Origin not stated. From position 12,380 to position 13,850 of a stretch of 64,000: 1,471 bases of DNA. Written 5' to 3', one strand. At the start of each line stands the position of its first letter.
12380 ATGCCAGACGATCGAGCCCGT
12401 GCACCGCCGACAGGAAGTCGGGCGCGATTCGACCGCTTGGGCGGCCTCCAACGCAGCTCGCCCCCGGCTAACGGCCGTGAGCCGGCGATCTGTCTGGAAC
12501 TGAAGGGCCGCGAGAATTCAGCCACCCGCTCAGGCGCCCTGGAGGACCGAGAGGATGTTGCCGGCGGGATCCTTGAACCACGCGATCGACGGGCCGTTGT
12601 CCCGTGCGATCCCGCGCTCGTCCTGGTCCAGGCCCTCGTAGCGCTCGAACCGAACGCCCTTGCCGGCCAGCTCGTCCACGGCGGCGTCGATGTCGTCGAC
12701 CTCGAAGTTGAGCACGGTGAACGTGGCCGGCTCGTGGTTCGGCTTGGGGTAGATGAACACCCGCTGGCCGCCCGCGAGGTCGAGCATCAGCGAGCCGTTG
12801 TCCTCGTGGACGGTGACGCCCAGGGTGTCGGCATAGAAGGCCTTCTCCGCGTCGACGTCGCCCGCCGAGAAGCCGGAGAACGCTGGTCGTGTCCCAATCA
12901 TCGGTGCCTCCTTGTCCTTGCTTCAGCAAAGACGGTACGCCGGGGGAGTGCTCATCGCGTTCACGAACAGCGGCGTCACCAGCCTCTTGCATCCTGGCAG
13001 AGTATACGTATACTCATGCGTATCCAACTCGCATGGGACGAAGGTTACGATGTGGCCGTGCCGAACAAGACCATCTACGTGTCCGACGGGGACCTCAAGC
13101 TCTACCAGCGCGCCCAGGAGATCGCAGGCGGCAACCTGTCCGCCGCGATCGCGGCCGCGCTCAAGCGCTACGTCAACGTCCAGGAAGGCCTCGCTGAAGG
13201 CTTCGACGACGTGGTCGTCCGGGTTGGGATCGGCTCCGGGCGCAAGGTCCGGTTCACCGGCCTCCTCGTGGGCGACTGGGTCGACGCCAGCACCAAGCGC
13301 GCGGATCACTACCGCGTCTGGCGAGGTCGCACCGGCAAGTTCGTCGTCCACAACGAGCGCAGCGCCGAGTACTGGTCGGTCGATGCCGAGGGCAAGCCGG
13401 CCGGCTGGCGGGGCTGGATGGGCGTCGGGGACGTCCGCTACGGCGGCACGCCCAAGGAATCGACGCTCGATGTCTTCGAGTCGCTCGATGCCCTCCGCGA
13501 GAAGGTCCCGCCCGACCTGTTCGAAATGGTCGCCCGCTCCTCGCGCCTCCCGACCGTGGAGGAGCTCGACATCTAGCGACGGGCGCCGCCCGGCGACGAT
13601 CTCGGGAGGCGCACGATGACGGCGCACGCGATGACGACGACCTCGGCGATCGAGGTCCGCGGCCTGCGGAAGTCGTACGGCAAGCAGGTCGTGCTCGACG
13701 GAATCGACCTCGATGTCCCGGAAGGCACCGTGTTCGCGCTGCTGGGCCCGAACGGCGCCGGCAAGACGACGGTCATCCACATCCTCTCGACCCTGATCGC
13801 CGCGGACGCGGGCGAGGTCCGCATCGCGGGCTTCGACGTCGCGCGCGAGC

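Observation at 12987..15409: EXLDI-ABC exporter operon with a perfect AT-rich palindrome over its promoter; EXLDI N-terminus looks like an RHH DNA-binding domain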

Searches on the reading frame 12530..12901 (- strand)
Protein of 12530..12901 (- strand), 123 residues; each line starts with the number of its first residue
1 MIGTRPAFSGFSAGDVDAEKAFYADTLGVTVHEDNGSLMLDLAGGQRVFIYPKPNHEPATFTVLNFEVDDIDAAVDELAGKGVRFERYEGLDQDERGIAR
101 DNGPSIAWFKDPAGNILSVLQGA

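Call 3: search_protein_families(library=ncbifam, proteins=[window:12530-12901:-], max_evalue=0.01)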
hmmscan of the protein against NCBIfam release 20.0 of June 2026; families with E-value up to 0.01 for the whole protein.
window:12530-12901:- (123 aa): 4 families
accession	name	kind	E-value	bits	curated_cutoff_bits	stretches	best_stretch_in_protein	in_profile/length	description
NF012202.0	ble_MBL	exception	8.5e-06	25.9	250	1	13-117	11-114/121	bleomycin binding protein Ble-MBL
TIGR00068.2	glyox_I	equivalog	1.2e-05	25.3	120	1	49-121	76-139/143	lactoylglutathione lyase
NF050075.1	SMU1112c_YaeR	equivalog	0.00028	21.1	140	1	14-88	12-100/125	SMU1112c/YaeR family gloxylase I-like metalloprotein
NF008551.0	PRK11478.1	equivalog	0.00049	20.6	148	1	13-87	14-102/129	VOC family protein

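Call 4: search_protein_families(library=pfam, proteins=[window:12530-12901:-], max_evalue=1)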
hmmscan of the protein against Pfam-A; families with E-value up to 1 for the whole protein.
window:12530-12901:- (123 aa): 5 families
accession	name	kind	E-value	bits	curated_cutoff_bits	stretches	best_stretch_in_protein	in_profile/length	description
PF00903.31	Glyoxalase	-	7.2e-10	39.8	20.6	1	13-117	9-119/121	Glyoxalase/Bleomycin resistance protein/Dioxygenase superfamily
PF18029.7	Glyoxalase_6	-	1.6e-05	26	23.6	1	13-119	6-105/106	Glyoxalase-like domain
PF13669.12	Glyoxalase_4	-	0.0024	18.6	27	1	50-86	53-94/109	Glyoxalase/Bleomycin resistance protein/Dioxygenase superfamily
PF22677.2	Ble-like_N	-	0.0043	17.2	24.5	1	15-36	11-33/41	Bleomycin resistance protein-like N-terminal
PF12681.13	Glyoxalase_2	-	0.018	15.5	30.1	1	15-81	10-82/118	Glyoxalase-like domain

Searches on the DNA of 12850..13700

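Call 30: search_rna_families(source=window, start=12850, end=13700, threshold=evalue, max_evalue=1)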
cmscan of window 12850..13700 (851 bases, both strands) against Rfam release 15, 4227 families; matches with E-value up to 1: 1.
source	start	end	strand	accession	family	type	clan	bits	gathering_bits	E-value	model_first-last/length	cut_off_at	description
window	13541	13614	-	RF00958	mir-498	Gene; miRNA;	-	19.7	85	0.62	1-85/85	no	mir-498 microRNA precursor family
